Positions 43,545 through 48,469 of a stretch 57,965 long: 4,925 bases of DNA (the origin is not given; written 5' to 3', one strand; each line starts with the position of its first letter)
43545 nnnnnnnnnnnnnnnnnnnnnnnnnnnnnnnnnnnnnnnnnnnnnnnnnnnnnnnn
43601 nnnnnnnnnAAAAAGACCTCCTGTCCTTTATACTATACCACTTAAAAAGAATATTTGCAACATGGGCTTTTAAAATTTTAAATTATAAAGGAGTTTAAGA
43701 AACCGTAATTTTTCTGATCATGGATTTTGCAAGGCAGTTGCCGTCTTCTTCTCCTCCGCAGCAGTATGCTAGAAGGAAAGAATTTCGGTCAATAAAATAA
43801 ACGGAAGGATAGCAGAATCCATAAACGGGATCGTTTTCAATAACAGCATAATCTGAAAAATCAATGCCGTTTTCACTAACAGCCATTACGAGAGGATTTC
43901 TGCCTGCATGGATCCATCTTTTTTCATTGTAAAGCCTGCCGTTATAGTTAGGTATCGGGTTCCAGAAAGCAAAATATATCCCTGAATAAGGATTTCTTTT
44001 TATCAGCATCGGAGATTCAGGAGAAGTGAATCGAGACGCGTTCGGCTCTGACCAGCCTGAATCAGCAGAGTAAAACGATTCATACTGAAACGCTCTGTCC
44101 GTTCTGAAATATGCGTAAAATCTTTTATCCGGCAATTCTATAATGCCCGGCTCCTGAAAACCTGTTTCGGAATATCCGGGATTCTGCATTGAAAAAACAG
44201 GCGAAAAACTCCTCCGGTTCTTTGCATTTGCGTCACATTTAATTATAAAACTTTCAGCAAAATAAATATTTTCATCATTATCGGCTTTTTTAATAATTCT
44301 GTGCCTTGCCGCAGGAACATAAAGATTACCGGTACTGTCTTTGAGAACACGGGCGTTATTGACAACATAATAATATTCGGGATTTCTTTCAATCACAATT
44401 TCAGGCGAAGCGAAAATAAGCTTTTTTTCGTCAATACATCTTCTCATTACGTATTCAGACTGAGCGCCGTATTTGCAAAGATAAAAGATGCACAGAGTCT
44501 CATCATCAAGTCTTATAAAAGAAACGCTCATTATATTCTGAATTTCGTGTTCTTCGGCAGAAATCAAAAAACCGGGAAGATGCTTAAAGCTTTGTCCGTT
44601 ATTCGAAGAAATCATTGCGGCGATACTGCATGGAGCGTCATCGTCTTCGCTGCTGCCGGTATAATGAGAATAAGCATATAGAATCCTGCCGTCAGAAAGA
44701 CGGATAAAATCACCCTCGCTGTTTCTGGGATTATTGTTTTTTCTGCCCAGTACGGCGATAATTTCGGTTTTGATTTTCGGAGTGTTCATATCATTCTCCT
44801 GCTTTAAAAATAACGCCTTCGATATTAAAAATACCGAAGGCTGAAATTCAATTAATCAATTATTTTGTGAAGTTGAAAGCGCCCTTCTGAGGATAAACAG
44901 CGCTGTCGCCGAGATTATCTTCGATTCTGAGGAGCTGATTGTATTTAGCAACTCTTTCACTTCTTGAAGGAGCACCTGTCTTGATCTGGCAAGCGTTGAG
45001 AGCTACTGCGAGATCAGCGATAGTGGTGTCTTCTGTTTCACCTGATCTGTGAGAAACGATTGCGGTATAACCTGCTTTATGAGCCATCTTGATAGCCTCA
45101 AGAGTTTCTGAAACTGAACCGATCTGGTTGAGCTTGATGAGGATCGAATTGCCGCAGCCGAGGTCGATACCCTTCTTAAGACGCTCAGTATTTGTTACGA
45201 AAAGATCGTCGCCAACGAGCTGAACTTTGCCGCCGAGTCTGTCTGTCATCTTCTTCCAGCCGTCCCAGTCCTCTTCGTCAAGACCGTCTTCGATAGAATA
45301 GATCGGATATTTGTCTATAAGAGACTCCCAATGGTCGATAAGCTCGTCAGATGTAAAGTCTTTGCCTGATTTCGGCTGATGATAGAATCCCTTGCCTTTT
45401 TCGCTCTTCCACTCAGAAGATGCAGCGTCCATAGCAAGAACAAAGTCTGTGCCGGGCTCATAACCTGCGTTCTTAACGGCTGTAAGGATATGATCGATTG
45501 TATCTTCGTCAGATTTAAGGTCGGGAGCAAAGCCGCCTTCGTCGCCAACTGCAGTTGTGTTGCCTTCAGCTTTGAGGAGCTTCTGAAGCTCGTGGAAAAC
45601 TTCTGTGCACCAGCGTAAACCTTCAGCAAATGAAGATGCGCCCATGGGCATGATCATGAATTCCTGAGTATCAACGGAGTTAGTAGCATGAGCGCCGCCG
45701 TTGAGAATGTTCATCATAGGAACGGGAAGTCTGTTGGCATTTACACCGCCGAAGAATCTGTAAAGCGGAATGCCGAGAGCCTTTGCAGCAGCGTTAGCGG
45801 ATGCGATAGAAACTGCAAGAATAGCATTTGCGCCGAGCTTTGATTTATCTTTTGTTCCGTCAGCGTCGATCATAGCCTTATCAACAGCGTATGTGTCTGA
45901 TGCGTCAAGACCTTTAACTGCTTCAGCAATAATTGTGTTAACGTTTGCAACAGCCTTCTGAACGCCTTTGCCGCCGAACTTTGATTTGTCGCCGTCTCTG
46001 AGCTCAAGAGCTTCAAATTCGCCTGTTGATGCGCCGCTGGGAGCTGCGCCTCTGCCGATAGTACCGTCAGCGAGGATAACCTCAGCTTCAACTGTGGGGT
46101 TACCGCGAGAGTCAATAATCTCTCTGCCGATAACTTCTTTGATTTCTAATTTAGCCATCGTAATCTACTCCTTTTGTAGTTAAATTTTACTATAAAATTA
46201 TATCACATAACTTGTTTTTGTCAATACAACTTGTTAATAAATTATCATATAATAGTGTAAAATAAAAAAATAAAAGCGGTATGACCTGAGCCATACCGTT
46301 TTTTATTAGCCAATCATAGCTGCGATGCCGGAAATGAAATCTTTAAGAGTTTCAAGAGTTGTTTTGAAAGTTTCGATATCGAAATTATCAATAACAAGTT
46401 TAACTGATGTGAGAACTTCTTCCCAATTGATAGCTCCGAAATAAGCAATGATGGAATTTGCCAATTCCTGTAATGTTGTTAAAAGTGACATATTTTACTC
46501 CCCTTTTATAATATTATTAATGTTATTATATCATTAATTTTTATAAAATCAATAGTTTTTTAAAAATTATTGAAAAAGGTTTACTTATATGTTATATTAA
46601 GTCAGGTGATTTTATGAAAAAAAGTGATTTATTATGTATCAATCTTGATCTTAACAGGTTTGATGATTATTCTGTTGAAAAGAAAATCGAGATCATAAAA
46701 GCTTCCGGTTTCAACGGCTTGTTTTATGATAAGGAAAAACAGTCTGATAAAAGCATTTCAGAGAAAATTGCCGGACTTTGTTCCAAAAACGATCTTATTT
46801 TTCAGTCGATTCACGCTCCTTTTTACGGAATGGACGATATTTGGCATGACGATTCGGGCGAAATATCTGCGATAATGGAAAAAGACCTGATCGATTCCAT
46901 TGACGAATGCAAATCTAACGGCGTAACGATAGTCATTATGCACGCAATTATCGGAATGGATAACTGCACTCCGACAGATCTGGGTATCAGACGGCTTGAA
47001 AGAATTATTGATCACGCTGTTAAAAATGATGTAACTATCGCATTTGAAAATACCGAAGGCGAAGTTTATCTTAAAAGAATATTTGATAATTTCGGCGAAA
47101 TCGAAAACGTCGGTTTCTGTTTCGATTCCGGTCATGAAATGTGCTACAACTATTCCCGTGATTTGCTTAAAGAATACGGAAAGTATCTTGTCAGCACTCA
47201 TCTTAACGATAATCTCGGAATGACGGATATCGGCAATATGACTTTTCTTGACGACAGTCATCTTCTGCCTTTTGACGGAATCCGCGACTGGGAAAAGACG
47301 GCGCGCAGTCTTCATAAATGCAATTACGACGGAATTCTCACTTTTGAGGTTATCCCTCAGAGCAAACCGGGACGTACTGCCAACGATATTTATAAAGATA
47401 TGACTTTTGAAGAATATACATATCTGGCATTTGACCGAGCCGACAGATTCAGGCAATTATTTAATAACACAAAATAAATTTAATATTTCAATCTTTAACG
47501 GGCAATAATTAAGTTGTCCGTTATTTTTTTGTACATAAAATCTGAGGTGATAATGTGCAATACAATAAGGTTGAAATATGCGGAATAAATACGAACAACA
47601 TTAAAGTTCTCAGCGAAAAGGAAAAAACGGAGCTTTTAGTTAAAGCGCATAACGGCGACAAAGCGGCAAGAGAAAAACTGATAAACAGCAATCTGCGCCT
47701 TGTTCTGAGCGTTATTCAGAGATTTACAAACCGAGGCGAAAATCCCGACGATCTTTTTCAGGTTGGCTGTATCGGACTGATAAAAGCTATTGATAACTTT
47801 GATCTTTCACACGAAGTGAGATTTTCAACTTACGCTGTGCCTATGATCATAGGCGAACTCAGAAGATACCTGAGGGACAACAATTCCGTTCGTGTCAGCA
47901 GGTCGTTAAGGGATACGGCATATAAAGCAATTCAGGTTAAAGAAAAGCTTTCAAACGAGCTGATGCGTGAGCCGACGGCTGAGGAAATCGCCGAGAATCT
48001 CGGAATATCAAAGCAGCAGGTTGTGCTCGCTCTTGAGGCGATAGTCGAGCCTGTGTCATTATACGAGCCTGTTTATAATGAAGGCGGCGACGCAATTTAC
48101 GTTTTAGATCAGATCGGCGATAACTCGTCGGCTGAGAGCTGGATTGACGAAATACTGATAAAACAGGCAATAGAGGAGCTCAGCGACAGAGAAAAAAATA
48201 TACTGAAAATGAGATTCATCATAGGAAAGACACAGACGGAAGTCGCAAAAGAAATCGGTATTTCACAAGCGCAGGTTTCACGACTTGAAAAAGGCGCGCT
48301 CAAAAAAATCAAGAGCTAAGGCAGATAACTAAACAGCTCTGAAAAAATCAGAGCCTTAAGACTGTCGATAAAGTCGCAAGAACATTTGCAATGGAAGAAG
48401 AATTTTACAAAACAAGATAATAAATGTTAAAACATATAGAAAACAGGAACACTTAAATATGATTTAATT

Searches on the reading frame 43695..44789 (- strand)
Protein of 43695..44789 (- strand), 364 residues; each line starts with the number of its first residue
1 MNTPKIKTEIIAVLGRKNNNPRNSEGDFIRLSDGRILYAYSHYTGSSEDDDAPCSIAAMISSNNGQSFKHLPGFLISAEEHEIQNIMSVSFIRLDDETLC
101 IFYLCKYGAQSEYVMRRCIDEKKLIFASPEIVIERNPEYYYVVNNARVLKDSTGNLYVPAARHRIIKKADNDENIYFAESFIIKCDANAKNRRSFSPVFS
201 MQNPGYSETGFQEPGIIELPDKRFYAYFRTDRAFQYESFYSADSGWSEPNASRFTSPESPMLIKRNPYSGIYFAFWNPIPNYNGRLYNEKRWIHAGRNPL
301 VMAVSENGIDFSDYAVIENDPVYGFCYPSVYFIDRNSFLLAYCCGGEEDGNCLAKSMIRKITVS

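Call 44: search_protein_families(library=pfam, proteins=[window:43695-44789:-], max_evalue=0.0001)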
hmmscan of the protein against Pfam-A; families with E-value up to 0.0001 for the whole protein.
window:43695-44789:- (364 aa): 1 family
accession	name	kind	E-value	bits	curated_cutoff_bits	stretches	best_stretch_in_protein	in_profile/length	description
PF13088.12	BNR_2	-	6.4e-10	39.3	31.4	1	43-331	7-268/277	BNR repeat-like domain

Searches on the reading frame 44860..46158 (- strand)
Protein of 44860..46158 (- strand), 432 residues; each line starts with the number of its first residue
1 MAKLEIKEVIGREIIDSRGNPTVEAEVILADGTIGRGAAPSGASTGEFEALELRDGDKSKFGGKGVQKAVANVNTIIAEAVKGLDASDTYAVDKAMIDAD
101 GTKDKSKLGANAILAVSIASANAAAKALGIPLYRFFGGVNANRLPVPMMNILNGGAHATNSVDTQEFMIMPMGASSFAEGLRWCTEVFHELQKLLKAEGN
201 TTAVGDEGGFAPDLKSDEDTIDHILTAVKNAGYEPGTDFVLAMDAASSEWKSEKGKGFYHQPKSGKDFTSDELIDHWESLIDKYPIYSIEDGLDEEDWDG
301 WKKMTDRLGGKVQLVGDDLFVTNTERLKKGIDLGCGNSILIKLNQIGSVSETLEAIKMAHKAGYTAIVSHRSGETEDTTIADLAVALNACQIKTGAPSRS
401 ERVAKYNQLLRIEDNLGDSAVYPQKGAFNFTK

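Call 44: search_protein_families(library=pfam, proteins=[window:44860-46158:-], max_evalue=0.0001)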
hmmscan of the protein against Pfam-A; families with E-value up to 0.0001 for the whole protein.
window:44860-46158:- (432 aa): 3 families
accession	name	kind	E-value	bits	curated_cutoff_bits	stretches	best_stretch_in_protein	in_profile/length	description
PF00113.28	Enolase_C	-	5.6e-126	420.2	21.5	1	143-424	3-289/296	Enolase, C-terminal TIM barrel domain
PF03952.21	Enolase_N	-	1.1e-56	191.1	35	1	6-135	1-130/131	Enolase, N-terminal domain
PF07476.17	MAAL_C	-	1.5e-06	28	27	1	302-391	130-220/249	Methylaspartate ammonia-lyase C-terminus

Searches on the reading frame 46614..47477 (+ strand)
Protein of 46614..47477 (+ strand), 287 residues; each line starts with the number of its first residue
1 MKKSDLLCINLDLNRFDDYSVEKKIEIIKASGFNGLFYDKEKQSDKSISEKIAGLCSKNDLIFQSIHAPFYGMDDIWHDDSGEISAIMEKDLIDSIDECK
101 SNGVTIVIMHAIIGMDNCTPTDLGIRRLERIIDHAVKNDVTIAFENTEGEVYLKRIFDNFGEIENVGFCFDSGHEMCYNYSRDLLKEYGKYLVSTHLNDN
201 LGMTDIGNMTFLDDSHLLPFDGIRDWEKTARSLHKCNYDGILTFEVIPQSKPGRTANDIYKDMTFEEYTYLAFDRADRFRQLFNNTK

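Call 44: search_protein_families(library=pfam, proteins=[window:46614-47477:+], max_evalue=0.0001)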
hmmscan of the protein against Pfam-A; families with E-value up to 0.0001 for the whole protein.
window:46614-47477:+ (287 aa): 1 family
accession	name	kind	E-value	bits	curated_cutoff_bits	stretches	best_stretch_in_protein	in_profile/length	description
PF01261.30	AP_endonuc_2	-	1.5e-23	84.2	31.1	1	26-250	2-233/249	Xylose isomerase-like TIM barrel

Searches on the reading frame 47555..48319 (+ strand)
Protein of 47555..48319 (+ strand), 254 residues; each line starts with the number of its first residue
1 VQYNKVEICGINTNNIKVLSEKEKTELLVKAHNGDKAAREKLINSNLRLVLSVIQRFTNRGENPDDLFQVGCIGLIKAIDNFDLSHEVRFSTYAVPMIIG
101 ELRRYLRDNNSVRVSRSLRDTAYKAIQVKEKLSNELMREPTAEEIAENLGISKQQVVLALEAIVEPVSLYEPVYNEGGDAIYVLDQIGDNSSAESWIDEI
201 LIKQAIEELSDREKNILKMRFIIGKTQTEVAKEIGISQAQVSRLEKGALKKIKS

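Call 44: search_protein_families(library=pfam, proteins=[window:47555-48319:+], max_evalue=0.0001)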
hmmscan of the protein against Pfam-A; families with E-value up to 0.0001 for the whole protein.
window:47555-48319:+ (254 aa): 9 families
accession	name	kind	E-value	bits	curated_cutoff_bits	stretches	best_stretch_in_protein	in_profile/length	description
PF04542.20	Sigma70_r2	-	3.3e-19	68.9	24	1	42-110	1-69/71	Sigma-70 region 2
PF04545.22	Sigma70_r4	-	5e-17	61.6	24.1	1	205-253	1-49/50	Sigma-70, region 4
PF04539.22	Sigma70_r3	-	6.7e-14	52.2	25.3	1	123-177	4-58/78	Sigma-70 region 3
PF01381.28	HTH_3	-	2.3e-08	34.4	23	1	224-247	9-32/55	Helix-turn-helix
PF08281.18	Sigma70_r4_2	-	5.2e-08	32.8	25.7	1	202-243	4-45/54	Sigma-70, region 4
PF13560.12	HTH_31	-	3.6e-05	24.4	27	0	224-248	14-38/64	Helix-turn-helix domain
PF00196.25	GerE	-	4.5e-05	23.4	23.5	0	208-252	2-45/57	Bacterial regulatory proteins, luxR family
PF13384.12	HTH_23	-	5.7e-05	23.2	24.6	0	224-244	17-37/50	Homeodomain-like domain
PF07638.17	Sigma70_ECF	-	6.8e-05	23.3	21.1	0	204-243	128-170/185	ECF sigma factor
